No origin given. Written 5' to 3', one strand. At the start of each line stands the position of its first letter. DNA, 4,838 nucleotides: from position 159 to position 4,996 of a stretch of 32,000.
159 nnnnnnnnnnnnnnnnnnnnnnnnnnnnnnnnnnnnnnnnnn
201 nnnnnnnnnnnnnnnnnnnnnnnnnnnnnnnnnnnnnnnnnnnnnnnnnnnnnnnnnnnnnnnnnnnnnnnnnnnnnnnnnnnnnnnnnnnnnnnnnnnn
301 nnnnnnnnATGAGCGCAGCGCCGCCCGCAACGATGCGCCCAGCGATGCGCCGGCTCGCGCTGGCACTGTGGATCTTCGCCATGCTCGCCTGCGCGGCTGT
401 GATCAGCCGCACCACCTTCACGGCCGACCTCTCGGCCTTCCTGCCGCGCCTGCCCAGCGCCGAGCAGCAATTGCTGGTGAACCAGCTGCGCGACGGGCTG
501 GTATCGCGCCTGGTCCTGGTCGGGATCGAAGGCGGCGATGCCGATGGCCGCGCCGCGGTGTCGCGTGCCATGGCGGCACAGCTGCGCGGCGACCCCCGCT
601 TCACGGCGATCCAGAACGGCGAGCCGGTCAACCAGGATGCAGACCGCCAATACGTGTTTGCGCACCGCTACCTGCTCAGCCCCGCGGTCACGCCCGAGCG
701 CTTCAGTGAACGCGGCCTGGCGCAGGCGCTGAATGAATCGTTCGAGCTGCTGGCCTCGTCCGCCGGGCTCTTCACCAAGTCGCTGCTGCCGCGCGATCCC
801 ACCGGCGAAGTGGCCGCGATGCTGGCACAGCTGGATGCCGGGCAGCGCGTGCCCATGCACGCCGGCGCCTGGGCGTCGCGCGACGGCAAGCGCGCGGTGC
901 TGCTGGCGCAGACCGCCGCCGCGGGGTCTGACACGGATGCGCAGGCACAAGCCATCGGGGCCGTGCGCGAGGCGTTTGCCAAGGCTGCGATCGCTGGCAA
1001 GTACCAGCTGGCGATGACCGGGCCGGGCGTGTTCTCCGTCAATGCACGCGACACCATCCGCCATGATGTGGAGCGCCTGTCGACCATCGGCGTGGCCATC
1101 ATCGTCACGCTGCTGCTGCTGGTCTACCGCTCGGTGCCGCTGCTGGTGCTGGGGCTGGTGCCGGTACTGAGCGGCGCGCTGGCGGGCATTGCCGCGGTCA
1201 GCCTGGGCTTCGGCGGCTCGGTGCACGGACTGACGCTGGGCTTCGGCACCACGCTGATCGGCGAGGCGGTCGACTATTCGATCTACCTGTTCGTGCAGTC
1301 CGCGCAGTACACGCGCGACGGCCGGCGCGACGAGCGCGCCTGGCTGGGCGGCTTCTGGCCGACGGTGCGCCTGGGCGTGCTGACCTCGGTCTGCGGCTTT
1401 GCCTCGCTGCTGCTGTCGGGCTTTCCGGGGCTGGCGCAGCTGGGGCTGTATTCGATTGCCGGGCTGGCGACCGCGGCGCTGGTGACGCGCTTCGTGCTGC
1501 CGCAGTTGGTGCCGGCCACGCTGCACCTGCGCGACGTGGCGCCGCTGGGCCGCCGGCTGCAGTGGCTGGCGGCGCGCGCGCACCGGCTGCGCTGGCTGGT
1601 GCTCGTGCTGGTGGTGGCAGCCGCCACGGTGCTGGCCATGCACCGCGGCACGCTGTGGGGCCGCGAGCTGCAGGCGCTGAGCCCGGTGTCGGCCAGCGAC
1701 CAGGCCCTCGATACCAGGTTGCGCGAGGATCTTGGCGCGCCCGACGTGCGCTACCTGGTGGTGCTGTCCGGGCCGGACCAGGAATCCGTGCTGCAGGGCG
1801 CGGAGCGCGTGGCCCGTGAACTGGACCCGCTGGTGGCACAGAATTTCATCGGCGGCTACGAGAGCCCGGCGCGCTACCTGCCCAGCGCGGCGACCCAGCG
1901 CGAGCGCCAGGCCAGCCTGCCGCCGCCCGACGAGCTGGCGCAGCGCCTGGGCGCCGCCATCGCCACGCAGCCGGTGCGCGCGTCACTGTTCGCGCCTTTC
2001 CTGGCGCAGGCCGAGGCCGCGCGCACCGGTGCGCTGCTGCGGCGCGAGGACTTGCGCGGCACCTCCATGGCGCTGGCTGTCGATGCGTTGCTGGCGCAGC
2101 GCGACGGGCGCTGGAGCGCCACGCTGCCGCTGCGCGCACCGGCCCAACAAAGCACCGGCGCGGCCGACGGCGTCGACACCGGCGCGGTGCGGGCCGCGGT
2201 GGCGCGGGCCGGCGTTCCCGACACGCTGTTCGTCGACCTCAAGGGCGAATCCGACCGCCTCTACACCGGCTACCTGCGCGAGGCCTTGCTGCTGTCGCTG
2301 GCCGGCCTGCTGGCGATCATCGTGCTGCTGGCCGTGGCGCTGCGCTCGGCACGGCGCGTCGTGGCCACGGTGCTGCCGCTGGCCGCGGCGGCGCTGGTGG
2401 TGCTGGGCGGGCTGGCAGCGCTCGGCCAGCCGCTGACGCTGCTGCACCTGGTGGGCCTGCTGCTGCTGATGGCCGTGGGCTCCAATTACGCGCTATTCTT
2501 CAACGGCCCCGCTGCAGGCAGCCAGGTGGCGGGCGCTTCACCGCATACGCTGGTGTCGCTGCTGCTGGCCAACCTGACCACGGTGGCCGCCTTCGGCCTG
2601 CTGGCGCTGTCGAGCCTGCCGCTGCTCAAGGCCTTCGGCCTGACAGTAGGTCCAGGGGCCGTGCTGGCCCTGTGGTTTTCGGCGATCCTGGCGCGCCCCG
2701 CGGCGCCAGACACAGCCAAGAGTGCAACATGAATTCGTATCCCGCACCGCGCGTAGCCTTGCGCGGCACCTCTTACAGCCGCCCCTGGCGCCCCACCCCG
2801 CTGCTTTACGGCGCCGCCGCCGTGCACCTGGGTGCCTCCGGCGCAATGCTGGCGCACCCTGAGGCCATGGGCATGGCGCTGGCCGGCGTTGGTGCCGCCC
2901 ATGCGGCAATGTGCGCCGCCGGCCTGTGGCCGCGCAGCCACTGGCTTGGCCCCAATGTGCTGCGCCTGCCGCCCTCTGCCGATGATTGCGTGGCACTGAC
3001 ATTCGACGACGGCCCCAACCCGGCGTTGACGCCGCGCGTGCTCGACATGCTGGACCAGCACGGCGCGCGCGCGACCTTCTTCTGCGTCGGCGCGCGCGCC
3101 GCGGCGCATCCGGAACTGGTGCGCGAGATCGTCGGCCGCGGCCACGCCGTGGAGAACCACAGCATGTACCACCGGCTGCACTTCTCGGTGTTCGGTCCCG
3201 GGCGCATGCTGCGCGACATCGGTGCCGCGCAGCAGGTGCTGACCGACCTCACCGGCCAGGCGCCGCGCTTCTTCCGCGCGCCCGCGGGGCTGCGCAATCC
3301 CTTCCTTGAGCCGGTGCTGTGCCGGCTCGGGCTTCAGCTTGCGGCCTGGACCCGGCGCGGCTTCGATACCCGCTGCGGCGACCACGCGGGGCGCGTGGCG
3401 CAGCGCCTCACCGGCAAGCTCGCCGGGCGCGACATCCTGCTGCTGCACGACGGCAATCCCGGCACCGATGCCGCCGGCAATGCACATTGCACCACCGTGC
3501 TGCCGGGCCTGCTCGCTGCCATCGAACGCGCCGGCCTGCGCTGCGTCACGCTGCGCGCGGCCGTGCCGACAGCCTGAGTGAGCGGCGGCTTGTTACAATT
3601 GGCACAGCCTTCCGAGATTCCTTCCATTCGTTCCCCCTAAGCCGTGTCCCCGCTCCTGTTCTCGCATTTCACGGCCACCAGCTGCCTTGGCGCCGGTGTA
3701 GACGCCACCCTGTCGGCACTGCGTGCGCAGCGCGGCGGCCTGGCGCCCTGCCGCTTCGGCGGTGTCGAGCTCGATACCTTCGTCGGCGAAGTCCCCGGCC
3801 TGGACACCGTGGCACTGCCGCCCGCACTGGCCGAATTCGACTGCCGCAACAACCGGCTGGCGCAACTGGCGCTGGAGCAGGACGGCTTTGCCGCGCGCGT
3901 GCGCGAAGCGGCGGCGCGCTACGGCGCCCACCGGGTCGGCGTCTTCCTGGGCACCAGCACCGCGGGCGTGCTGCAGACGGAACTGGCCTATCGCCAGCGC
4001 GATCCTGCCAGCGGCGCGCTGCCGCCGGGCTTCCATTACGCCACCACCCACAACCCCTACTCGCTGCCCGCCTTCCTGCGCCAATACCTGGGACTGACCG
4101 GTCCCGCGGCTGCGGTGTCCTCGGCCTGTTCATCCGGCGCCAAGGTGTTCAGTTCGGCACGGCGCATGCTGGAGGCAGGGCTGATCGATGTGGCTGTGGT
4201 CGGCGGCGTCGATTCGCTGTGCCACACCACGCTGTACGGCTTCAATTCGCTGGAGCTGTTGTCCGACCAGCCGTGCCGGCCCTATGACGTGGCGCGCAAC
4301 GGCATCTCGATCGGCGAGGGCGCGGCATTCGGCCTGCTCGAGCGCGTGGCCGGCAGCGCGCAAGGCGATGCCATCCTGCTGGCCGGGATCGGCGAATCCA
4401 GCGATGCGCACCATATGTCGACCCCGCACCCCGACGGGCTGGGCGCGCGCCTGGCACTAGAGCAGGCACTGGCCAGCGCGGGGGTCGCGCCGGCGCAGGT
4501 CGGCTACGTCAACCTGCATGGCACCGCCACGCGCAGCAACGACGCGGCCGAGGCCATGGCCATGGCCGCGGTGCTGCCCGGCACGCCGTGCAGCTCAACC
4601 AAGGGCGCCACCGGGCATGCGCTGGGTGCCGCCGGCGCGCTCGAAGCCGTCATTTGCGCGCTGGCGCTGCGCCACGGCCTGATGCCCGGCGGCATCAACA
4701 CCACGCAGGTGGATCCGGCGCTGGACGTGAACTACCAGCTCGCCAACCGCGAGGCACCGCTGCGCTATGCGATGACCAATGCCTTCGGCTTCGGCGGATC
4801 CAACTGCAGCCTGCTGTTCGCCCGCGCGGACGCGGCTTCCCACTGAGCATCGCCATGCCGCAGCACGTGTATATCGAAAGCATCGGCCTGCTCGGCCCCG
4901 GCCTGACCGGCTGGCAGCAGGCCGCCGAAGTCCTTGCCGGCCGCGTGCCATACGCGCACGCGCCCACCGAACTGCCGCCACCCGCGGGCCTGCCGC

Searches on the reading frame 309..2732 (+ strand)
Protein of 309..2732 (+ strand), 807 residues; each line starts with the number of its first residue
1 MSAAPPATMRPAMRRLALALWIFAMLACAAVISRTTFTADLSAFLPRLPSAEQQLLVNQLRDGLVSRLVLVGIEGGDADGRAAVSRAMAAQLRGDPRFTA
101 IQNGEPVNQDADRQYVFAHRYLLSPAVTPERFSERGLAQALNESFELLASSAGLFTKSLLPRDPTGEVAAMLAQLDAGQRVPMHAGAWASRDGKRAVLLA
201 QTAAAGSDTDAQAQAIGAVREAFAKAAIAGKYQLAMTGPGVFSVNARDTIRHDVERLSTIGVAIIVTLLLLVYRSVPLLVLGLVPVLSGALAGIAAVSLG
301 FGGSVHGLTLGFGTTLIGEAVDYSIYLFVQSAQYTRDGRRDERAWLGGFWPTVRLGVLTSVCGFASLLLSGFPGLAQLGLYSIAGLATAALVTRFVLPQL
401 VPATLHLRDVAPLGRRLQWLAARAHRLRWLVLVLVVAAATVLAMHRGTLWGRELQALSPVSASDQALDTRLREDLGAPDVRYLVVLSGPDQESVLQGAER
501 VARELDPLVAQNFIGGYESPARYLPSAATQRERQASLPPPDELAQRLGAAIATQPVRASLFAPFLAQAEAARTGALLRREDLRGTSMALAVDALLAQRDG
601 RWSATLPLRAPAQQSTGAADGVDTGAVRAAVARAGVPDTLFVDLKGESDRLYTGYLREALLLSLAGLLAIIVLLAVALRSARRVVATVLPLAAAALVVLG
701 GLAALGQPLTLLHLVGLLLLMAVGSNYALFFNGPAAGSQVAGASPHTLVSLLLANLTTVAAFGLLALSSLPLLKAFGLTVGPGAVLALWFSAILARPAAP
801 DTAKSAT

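Call 7: search_protein_families(library=pfam, proteins=[window:309-2732:+], max_evalue=0.001)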
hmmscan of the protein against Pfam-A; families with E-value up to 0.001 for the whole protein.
window:309-2732:+ (807 aa): 1 family
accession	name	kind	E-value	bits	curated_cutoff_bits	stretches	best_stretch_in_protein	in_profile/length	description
PF03176.21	MMPL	-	3.8e-19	69.2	20.5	1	184-429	76-319/333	MMPL family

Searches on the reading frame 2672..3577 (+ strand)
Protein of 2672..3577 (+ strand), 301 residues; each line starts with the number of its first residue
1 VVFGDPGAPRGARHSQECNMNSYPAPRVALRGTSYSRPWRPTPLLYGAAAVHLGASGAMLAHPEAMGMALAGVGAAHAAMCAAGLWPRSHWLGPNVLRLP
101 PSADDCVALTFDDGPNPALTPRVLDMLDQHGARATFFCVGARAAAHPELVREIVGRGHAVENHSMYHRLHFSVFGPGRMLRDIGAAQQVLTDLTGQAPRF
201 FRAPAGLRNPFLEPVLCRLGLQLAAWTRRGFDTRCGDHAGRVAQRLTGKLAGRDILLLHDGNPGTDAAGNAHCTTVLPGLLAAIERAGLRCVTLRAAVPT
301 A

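Call 8: search_protein_families(library=pfam, proteins=[window:2672-3577:+], max_evalue=0.001)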
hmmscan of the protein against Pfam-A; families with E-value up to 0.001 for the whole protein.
window:2672-3577:+ (301 aa): 1 family
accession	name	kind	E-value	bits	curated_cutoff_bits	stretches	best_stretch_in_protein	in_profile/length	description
PF01522.26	Polysacc_deac_1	-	3.4e-30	105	23.1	1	103-222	5-122/124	Polysaccharide deacetylase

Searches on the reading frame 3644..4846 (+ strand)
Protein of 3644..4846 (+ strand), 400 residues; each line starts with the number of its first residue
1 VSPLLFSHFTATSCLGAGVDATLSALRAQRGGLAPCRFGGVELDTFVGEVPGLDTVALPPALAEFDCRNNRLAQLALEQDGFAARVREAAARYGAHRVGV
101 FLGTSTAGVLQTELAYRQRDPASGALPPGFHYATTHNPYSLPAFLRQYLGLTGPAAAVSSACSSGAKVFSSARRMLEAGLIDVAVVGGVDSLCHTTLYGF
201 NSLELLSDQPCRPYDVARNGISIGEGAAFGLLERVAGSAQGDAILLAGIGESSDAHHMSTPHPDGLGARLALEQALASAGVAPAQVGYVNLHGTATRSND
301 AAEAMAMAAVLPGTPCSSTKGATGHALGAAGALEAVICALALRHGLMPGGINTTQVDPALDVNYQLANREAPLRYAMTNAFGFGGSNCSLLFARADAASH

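Call 7: search_protein_families(library=pfam, proteins=[window:3644-4846:+], max_evalue=0.001)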
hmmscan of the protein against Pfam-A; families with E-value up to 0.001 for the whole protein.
window:3644-4846:+ (400 aa): 3 families
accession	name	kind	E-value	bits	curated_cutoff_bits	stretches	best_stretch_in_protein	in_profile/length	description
PF02801.28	Ketoacyl-synt_C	-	3.7e-28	98.4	20.8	1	246-353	4-118/119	Beta-ketoacyl synthase, C-terminal domain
PF00109.32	ketoacyl-synt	-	9.1e-25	88.1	20.8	1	75-235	99-249/252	Beta-ketoacyl synthase, N-terminal domain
PF00108.29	Thiolase_N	-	1e-06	28.8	26.4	1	151-196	74-119/260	Thiolase, N-terminal domain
